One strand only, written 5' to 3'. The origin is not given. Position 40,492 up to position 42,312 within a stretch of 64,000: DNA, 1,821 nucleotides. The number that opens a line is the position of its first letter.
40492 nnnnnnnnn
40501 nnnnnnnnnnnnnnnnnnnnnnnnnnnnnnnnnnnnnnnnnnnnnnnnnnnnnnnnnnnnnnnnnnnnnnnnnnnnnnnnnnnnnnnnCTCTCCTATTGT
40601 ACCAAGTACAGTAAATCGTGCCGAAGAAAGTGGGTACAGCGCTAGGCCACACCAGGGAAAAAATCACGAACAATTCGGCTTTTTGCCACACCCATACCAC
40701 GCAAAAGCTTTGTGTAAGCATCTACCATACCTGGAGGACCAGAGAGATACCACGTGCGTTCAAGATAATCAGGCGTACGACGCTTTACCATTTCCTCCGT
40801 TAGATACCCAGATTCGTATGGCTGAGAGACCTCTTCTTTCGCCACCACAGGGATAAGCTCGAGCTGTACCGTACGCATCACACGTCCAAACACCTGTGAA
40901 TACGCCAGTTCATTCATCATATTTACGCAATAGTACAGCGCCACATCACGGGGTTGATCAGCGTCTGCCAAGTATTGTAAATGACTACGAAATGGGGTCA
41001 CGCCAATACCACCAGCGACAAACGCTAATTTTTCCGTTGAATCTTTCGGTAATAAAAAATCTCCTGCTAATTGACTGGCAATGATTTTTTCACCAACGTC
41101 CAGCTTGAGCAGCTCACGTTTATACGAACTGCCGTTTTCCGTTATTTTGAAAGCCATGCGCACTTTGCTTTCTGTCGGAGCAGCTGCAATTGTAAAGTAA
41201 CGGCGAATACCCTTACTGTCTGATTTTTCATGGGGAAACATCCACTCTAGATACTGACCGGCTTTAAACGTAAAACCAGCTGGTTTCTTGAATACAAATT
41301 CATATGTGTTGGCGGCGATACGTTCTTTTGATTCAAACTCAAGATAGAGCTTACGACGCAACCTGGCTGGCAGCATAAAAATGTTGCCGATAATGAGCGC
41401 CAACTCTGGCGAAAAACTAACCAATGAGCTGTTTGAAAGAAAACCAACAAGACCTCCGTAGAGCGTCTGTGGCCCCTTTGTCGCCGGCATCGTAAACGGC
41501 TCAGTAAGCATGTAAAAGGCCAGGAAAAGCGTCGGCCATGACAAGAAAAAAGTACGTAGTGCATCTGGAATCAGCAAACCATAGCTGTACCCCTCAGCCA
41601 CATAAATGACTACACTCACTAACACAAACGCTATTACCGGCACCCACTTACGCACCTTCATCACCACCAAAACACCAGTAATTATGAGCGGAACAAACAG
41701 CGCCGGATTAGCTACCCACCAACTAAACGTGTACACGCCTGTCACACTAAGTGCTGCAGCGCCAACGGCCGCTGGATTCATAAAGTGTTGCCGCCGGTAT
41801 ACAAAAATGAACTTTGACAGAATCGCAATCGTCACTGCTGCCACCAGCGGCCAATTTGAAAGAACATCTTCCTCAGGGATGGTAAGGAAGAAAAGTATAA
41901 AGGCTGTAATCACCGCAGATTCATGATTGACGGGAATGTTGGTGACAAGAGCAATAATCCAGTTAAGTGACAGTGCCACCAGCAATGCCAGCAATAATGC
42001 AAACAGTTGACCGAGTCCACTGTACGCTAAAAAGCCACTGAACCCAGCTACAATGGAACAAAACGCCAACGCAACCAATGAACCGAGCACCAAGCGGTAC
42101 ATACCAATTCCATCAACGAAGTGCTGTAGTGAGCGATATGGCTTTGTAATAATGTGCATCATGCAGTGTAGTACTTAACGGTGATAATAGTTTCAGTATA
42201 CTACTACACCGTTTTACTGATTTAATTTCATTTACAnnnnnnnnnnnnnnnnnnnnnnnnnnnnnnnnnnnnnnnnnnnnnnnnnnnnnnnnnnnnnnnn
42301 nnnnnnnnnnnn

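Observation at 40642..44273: Candidate extracytoplasmic flavin-based electron-transfer module: membrane FNR fusion, two FMN-binding-domain proteins, ApbE flavin transferase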

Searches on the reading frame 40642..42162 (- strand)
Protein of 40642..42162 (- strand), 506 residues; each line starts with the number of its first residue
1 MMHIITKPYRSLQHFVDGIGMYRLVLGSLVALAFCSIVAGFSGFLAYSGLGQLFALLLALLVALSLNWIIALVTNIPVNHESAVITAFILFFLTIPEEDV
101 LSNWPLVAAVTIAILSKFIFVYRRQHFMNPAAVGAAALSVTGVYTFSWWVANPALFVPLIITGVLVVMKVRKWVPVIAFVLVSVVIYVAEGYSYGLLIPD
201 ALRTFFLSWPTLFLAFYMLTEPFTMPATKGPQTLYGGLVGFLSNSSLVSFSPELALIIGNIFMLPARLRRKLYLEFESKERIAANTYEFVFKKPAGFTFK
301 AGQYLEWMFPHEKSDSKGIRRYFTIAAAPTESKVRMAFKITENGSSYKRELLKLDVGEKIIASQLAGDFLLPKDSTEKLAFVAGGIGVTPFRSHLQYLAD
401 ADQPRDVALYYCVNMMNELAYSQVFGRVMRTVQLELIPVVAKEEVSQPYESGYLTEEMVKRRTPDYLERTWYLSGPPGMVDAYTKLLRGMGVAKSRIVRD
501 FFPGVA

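Call 3: search_protein_families(library=pfam, proteins=[window:40642-42162:-], max_evalue=0.1)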
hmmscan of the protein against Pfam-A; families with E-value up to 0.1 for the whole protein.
window:40642-42162:- (506 aa): 4 families
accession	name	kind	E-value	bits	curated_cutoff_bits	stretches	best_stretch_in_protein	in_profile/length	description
PF00175.26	NAD_binding_1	-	1.1e-11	45.8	22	1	381-483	1-107/109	Oxidoreductase NAD-binding domain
PF03116.20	NQR2_RnfD_RnfE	-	1.1e-09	38.5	27.7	2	160-242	180-258/296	NQR2, RnfD, RnfE family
PF00970.30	FAD_binding_6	-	0.0084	16.9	21.1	1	276-359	4-87/99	Oxidoreductase FAD-binding domain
PF08030.17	NAD_binding_6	-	0.01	16.3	22.2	1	377-415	2-45/156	Ferric reductase NAD binding domain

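Call 4: search_protein_families(library=ncbifam, proteins=[window:40642-42162:-], max_evalue=0.1)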
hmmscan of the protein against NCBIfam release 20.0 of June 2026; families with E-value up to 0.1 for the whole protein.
window:40642-42162:- (506 aa): 23 families
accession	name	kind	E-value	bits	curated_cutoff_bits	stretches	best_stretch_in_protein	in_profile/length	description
NF009805.0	PRK13289.1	equivalog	2.5e-21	76.1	432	1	298-502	184-392/399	NO-inducible flavohemoprotein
NF045803.1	MethMoxFADbindMmoC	equivalog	7.4e-20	71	500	1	278-500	113-338/343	aromatic/alkene monooxygenase hydroxylase FAD-binding subunit MmoC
NF040810.1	BenC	equivalog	1.3e-18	67.2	430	1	283-496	116-324/333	benzoate 1,2-dioxygenase electron transfer component BenC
NF007964.0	PRK10684.1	equivalog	2.7e-17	62.7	383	1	297-502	35-237/333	NADH oxidoreductase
NF058606.1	GlBtMonoRdsGbcB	equivalog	6.4e-17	61.5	500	1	280-497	24-242/362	glycine betaine monooxygenase reductase subunit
NF005963.0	PRK08051.1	equivalog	1.3e-16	60.7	230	1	277-502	9-230/233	NAD(P)H-flavin reductase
NF008822.0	PRK11872.1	equivalog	3.2e-14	52.7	402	1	298-500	136-333/341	anthranilate 1,2-dioxygenase electron transfer component AntC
TIGR02160.1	PA_CoA_Oxy5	hypoth_equivalog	4.9e-14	51.9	420.8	1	295-502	29-241/352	1,2-phenylacetyl-CoA epoxidase subunit PaaE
TIGR01941.1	nqrF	equivalog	1.6e-11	43.8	295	1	343-502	241-403/405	NADH:ubiquinone reductase (Na(+)-transporting) subunit F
NF052252.1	flav_redu_LuxG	exception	6.1e-11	41.9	340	1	280-495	9-222/232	flavin mononucleotide reductase LuxG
NF008178.0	PRK10926.1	equivalog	3.7e-06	26.4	390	1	298-447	30-179/248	ferredoxin--NADP(+) reductase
TIGR01946.1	rnfD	subfamily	2.1e-05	24.1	207.05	2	146-242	196-288/327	RnfABCDGE type electron transport complex subunit D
NF040830.1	sulfhyd_ShyC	equivalog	2.9e-05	23.4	600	1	296-421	36-153/288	NAD(P)-dependent hydrogenase/sulfhydrogenase 2 subunit gamma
NF002011.0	PRK00816.1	equivalog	6.8e-05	22.1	415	2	32-151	23-144/352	electron transport complex subunit RsxD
TIGR02911.1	sulfite_red_B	equivalog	0.00011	21.4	288.6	1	287-497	19-219/261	anaerobic sulfite reductase subunit AsrB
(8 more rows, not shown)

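Call 11: find_homologous_proteins(query=window:40642-42162:-, max_evalue=0.00001)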
Query window:40642-42162:- (506 aa): 1666 proteins with E <= 0.00001 among 8000 candidates; the best 120 are listed.
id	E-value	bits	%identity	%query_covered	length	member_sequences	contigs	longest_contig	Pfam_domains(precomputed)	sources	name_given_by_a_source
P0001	0.0e+0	1118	100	100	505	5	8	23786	PF00175.27,PF03116.21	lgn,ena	-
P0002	6.2e-231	786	69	100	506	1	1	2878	PF00175.27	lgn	-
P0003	6.3e-230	783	68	100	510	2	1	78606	PF00175.27,PF03116.21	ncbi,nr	ncbi:RnfABCDGE type electron transport complex subunit D [Candidatus Nomurabacteria bacterium]|nr:Rn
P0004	2.5e-229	781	68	100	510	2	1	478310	PF00175.27,PF03116.21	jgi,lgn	jgi:ferredoxin-NADP reductase/Na+-translocating ferredoxin:NAD+ oxidoreductase RnfD subunit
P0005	9.9e-228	775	67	100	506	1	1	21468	PF00175.27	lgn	-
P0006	3.5e-227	773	67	100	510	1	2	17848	PF00175.27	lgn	-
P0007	8.3e-224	762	67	100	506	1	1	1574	PF00175.27,PF03116.21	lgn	-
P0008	7.6e-223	759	65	100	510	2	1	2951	PF00175.27,PF03116.21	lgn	-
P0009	2.5e-221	754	66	100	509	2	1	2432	PF00175.27,PF03116.21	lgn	-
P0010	1.1e-220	752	66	100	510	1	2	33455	PF00175.27,PF03116.21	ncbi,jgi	ncbi:MAG: hypothetical protein RL538_394 [Candidatus Parcubacteria bacterium]|jgi:ferredoxin-NADP re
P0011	1.6e-220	751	66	100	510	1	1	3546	PF00175.27,PF03116.21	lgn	-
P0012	5.1e-220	750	65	100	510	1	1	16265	PF00175.27,PF03116.21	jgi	jgi:ferredoxin-NADP reductase/Na+-translocating ferredoxin:NAD+ oxidoreductase RnfD subunit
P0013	7.2e-220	749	66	100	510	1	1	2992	PF00175.27,PF03116.21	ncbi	-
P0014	7.6e-220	749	65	100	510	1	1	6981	PF00175.27,PF03116.21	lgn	-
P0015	1.9e-218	745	65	100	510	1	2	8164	PF00175.27,PF03116.21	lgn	-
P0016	2.5e-217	741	64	100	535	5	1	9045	PF00175.27,PF03116.21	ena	-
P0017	6.4e-217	740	64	100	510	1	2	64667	PF00175.27,PF03116.21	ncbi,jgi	ncbi:MAG: hypothetical protein RLZZ480_45 [Candidatus Parcubacteria bacterium]|jgi:ferredoxin-NADP r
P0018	1.3e-216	739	64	100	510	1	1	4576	PF00175.27,PF03116.21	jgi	jgi:ferredoxin-NADP reductase/Na+-translocating ferredoxin:NAD+ oxidoreductase RnfD subunit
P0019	5.2e-216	737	64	100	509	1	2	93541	PF00175.27,PF03116.21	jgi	jgi:ferredoxin-NADP reductase/Na+-translocating ferredoxin:NAD+ oxidoreductase RnfD subunit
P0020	7.1e-216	736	63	100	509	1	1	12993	PF00175.27,PF03116.21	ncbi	-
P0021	3.7e-215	734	62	100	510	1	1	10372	PF00175.27,PF03116.21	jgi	jgi:glycine betaine catabolism B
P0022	1.8e-214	732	64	100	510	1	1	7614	PF00175.27,PF03116.21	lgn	-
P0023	1.8e-214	732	63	100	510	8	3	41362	PF00175.27,PF03116.21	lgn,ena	-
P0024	1.8e-214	732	64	100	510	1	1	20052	PF00175.27,PF03116.21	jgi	jgi:glycine betaine catabolism B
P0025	2.3e-214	731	63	100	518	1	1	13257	PF00175.27,PF03116.21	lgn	-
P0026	4.8e-214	730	64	100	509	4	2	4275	PF00175.27,PF03116.21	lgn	-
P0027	1.2e-213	729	64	100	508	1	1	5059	PF00175.27,PF03116.21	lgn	-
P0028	1.7e-213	728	64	100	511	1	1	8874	PF00175.27,PF03116.21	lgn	-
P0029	2.5e-213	728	66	96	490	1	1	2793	PF00175.27,PF03116.21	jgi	jgi:ferredoxin-NADP reductase/Na+-translocating ferredoxin:NAD+ oxidoreductase RnfD subunit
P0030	3.6e-213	727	63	100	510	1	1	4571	PF00175.27,PF03116.21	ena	-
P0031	3.7e-213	727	64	100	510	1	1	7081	PF00175.27,PF03116.21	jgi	jgi:ferredoxin-NADP reductase/Na+-translocating ferredoxin:NAD+ oxidoreductase RnfD subunit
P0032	4.8e-213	727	63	100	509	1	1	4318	PF00175.27,PF03116.21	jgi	jgi:glycine betaine catabolism B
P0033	4.9e-213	727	65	100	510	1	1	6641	PF00175.27,PF03116.21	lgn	-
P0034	7.4e-213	726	62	100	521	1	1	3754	PF00175.27,PF03116.21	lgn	-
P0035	1.9e-212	725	63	100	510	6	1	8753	PF00175.27,PF03116.21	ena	-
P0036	3.8e-212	724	63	100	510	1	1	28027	PF00175.27,PF03116.21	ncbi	-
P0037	2.9e-211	721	64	100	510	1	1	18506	PF00175.27,PF03116.21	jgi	jgi:ferredoxin-NADP reductase/Na+-translocating ferredoxin:NAD+ oxidoreductase RnfD subunit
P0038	3.8e-211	721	63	100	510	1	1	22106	PF00175.27,PF03116.21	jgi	-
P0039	1.1e-210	719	64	100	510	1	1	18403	PF00175.27,PF03116.21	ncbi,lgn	-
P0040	4.4e-210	717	63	100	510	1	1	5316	PF00175.27,PF03116.21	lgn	-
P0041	6.0e-210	717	63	100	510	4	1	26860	PF00175.27,PF03116.21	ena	-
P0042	8.5e-210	716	62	100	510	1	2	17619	PF00175.27,PF03116.21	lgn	-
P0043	8.6e-210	716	63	99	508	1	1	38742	PF00175.27,PF03116.21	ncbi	-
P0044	2.3e-209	715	63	100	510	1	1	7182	PF00175.27,PF03116.21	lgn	-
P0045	7.1e-209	713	63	100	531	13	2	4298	PF00175.27,PF03116.21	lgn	-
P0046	9.1e-209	713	63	98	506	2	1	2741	PF00175.27,PF03116.21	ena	-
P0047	9.1e-209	713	65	100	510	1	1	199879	PF00175.27,PF03116.21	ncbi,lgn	-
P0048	9.4e-209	713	63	100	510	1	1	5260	PF00175.27,PF03116.21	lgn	-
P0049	1.1e-208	712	63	100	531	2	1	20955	PF00175.27,PF03116.21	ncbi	-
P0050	1.8e-208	712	62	100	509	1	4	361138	PF00175.27,PF03116.21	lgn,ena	-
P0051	2.8e-208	711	62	100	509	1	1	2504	PF00175.27,PF03116.21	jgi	jgi:glycine betaine catabolism B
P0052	3.1e-208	711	63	100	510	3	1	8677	PF00175.27,PF03116.21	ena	-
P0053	4.2e-208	711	63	100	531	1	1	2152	PF00175.27,PF03116.21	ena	-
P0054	7.3e-208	710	61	100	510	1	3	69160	PF00175.27,PF03116.21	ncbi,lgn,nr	ncbi:MAG: hypothetical protein KBC62_01265 [Candidatus Pacebacteria bacterium]|nr:hypothetical prote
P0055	2.5e-207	708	61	100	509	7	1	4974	PF00175.27,PF03116.21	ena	-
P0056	5.8e-207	707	62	100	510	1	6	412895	PF00175.27,PF03116.21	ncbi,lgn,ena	ncbi:MAG: hypothetical protein AAB618_02725 [Patescibacteria group bacterium]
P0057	9.6e-207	706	61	100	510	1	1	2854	PF00175.27,PF03116.21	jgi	jgi:ferredoxin-NADP reductase/Na+-translocating ferredoxin:NAD+ oxidoreductase RnfD subunit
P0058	2.0e-206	705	62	100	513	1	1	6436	PF00175.27,PF03116.21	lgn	-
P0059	4.8e-206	704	62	100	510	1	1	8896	PF00175.27,PF03116.21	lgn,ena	-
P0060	5.2e-206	704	62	100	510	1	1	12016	PF00175.27,PF03116.21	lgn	-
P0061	5.8e-206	703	61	100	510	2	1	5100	PF00175.27,PF03116.21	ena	-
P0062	2.1e-205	702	62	100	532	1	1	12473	PF00175.27,PF03116.21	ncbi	-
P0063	2.7e-204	698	59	100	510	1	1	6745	PF00175.27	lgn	-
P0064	5.6e-204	697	60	100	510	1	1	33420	PF00175.27,PF03116.21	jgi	jgi:glycine betaine catabolism B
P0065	9.7e-204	696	59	100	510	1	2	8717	PF00175.27,PF03116.21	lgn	-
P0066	1.4e-203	696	61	100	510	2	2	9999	PF00175.27,PF03116.21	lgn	-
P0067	5.1e-203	694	61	100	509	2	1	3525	PF00175.27,PF03116.21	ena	-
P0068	5.6e-203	694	61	100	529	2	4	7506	PF00175.27,PF03116.21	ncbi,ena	-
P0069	1.1e-202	693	61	100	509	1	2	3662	PF00175.27,PF03116.21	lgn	-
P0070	1.1e-202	693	62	100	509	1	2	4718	PF00175.27,PF03116.21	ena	-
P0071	1.2e-202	693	62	100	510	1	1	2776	PF00175.27,PF03116.21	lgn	-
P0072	2.7e-201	688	62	96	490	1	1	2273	PF00175.27,PF03116.21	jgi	jgi:ferredoxin-NADP reductase/Na+-translocating ferredoxin:NAD+ oxidoreductase RnfD subunit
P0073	5.7e-199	680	60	98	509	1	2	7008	PF00175.27,PF03116.21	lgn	-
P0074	9.7e-198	676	61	97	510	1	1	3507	PF00175.27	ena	-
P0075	3.5e-197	675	60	99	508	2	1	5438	PF00175.27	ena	-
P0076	5.9e-196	670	59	100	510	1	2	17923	PF00175.27,PF03116.21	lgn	-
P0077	9.7e-196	670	59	100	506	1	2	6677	PF00175.27,PF03116.21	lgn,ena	-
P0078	1.2e-195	669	100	59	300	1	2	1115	PF00175.27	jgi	-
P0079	4.7e-195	667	60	99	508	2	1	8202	PF00175.27,PF03116.21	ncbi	-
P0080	1.0e-194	666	59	100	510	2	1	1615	PF00175.27,PF03116.21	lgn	-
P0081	5.4e-193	661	58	100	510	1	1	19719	PF00175.27,PF03116.21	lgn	-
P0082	1.1e-192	660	57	100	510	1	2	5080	PF00175.27,PF03116.21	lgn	-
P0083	2.8e-192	658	64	88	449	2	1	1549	PF00175.27,PF03116.21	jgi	jgi:ferredoxin-NADP reductase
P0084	9.6e-191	653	59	100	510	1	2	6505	PF00175.27,PF03116.21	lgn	-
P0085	6.3e-190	651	59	100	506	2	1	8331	PF00175.27,PF03116.21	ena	-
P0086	1.4e-189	649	59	97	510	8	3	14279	PF00175.27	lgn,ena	-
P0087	2.1e-189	649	59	100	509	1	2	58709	PF00175.27,PF03116.21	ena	-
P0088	3.7e-188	645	58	100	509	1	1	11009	PF00175.27,PF03116.21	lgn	-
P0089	7.5e-187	640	58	96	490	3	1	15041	PF00175.27,PF03116.21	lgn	-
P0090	1.3e-186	640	57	99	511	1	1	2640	PF00175.27,PF03116.21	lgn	-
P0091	3.9e-186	638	58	99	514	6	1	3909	PF00175.27,PF03116.21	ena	-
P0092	7.7e-185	634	67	82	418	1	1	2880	PF00175.27,PF03116.21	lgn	-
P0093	1.3e-183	630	58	97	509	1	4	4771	PF00175.27,PF03116.21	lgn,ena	-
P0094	6.9e-183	627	58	99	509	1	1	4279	PF00175.27,PF03116.21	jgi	-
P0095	1.2e-181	623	56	100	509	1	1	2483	PF00175.27,PF03116.21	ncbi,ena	-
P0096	2.8e-180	619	57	100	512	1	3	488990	PF00175.27,PF03116.21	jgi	jgi:glycine betaine catabolism B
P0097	5.0e-180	618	56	100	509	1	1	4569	PF00175.27,PF03116.21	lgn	-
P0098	3.8e-178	612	55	99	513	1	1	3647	PF00175.27,PF03116.21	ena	-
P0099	8.5e-178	611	55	100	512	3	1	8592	PF00175.27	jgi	-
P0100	1.1e-176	607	55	100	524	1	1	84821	PF00175.27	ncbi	-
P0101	1.6e-174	600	55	97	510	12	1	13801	PF00175.27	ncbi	ncbi:MAG: hypothetical protein RL097_367 [Candidatus Parcubacteria bacterium]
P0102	3.6e-173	595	55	99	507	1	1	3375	PF00175.27,PF03116.21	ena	-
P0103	9.1e-173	594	55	96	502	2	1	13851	PF00175.27,PF03116.21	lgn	-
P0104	3.0e-171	589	54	100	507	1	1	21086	PF00175.27,PF03116.21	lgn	-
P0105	1.3e-170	587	53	100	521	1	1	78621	PF00175.27,PF03116.21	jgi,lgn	jgi:ferredoxin-NADP reductase/Na+-translocating ferredoxin:NAD+ oxidoreductase RnfD subunit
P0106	3.2e-170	586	55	100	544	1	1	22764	PF00175.27,PF03116.21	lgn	-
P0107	2.9e-168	579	55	98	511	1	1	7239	PF00175.27,PF03116.21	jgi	jgi:glycine betaine catabolism B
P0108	1.2e-166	574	54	98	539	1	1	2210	PF00175.27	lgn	-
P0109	3.1e-166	572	52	100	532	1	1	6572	PF00175.27,PF03116.21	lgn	-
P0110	2.1e-164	566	52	98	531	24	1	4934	PF00175.27,PF03116.21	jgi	-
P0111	2.8e-164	566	51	100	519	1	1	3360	PF00175.27,PF03116.21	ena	-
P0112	5.1e-164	565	51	100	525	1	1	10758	PF00175.27,PF03116.21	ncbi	-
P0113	6.0e-164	565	53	100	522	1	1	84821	PF00175.27,PF03116.21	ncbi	-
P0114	6.5e-164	565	50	100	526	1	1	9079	PF00175.27,PF03116.21,PF00970.31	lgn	-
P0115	7.4e-164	565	52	100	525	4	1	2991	PF00175.27,PF03116.21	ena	-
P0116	1.4e-162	560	53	96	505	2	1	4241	PF00175.27,PF03116.21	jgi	jgi:ferredoxin-NADP reductase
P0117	2.6e-162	560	53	100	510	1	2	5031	PF00175.27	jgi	jgi:ferredoxin-NADP reductase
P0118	4.1e-162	559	53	97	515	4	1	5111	PF00175.27,PF03116.21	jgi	jgi:ferredoxin-NADP reductase/Na+-translocating ferredoxin:NAD+ oxidoreductase RnfD subunit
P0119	6.9e-162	558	52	98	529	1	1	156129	PF00175.27,PF03116.21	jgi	-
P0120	1.4e-161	557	53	97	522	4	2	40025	PF00175.27,PF03116.21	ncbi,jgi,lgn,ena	jgi:ferredoxin-NADP reductase/Na+-translocating ferredoxin:NAD+ oxidoreductase RnfD subunit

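Call 13: find_encoding_contigs(protein=P0004, flank=6000, max_places=2)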
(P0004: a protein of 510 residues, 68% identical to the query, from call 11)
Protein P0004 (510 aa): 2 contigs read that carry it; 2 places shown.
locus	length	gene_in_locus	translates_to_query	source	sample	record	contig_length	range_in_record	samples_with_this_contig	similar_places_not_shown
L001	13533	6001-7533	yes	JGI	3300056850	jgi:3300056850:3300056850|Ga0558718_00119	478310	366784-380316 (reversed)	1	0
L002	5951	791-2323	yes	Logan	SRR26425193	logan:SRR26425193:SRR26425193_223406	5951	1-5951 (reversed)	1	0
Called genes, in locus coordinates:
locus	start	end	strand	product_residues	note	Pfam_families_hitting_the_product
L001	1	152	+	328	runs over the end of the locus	PF01992:vATP-synt_AC39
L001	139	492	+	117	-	PF01990:ATP-synt_F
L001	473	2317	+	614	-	PF02874:ATP-synt_ab_N, PF16886:ATP-synt_ab_Xtn, PF00006:ATP-synt_ab, PF22919:ATP-synt_VA_C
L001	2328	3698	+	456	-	PF02874:ATP-synt_ab_N, PF00006:ATP-synt_ab, PF22919:ATP-synt_VA_C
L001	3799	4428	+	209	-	PF01813:ATP-synt_D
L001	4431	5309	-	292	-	PF02424:ApbE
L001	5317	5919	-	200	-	-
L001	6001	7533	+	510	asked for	PF03116:NQR2_RnfD_RnfE (weak), PF00175:NAD_binding_1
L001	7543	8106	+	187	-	-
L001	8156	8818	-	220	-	PF03167:UDG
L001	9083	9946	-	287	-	PF01149:Fapy_DNA_glyco, PF06831:H2TH, PF06827:zf-FPG_IleRS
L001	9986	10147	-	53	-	-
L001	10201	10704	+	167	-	-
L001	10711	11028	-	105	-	-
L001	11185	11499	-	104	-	-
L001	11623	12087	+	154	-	PF13302:Acetyltransf_3, PF13420:Acetyltransf_4, PF00583:Acetyltransf_1, PF13673:Acetyltransf_10 (weak), PF13508:Acetyltransf_7 (weak)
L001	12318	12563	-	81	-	-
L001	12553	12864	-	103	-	PF04014:MazE_antitoxin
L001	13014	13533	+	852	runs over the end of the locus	PF01471:PG_binding_1 (weak)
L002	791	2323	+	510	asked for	PF03116:NQR2_RnfD_RnfE (weak), PF00175:NAD_binding_1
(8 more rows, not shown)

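Call 14: find_encoding_contigs(protein=P0056, flank=6000, max_places=2)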
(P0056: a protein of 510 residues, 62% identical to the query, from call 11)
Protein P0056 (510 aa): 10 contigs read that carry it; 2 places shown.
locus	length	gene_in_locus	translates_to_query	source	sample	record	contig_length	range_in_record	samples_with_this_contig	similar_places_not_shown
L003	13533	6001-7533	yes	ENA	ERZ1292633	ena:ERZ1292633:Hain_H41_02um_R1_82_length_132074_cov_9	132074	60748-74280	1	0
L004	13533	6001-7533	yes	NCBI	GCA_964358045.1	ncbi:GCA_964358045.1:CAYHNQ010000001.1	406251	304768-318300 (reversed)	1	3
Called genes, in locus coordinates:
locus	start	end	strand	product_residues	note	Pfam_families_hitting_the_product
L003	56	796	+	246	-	PF00005:ABC_tran, PF13304:AAA_21 (faint)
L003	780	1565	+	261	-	PF01061:ABC2_membrane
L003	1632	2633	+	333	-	PF00274:Glycolytic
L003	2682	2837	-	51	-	-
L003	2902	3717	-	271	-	PF01509:TruB_N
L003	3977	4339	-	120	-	-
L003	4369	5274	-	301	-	-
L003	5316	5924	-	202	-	-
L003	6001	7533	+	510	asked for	PF03116:NQR2_RnfD_RnfE (faint), PF00175:NAD_binding_1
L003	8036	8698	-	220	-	PF03167:UDG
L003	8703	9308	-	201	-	PF07963:N_methyl, PF08334:T2SSG (weak), PF22434:PilW_C (faint)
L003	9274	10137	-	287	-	PF01149:Fapy_DNA_glyco, PF06831:H2TH, PF06827:zf-FPG_IleRS (weak)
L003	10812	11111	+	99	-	-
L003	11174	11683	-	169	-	-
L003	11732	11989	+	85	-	PF18905:DUF5661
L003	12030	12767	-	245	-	PF14023:Bestrophin-like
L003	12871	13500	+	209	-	PF01510:Amidase_2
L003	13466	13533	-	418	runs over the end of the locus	PF00654:Voltage_CLC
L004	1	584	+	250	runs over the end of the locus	PF00005:ABC_tran, PF13304:AAA_21 (faint)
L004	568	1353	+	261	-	PF01061:ABC2_membrane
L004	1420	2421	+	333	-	PF00274:Glycolytic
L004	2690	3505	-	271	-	PF01509:TruB_N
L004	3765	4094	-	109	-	-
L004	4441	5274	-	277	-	PF02424:ApbE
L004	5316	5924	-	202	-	-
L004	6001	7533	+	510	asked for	PF03116:NQR2_RnfD_RnfE (faint), PF00175:NAD_binding_1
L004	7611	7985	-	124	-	-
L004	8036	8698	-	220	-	PF03167:UDG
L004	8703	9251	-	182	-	PF07963:N_methyl, PF08334:T2SSG (weak), PF22434:PilW_C (faint)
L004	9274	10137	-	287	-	PF01149:Fapy_DNA_glyco, PF06831:H2TH, PF06827:zf-FPG_IleRS (weak)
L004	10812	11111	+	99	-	-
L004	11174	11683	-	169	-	-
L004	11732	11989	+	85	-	PF18905:DUF5661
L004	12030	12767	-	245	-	PF14023:Bestrophin-like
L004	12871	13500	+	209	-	PF01510:Amidase_2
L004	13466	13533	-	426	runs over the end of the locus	PF00654:Voltage_CLC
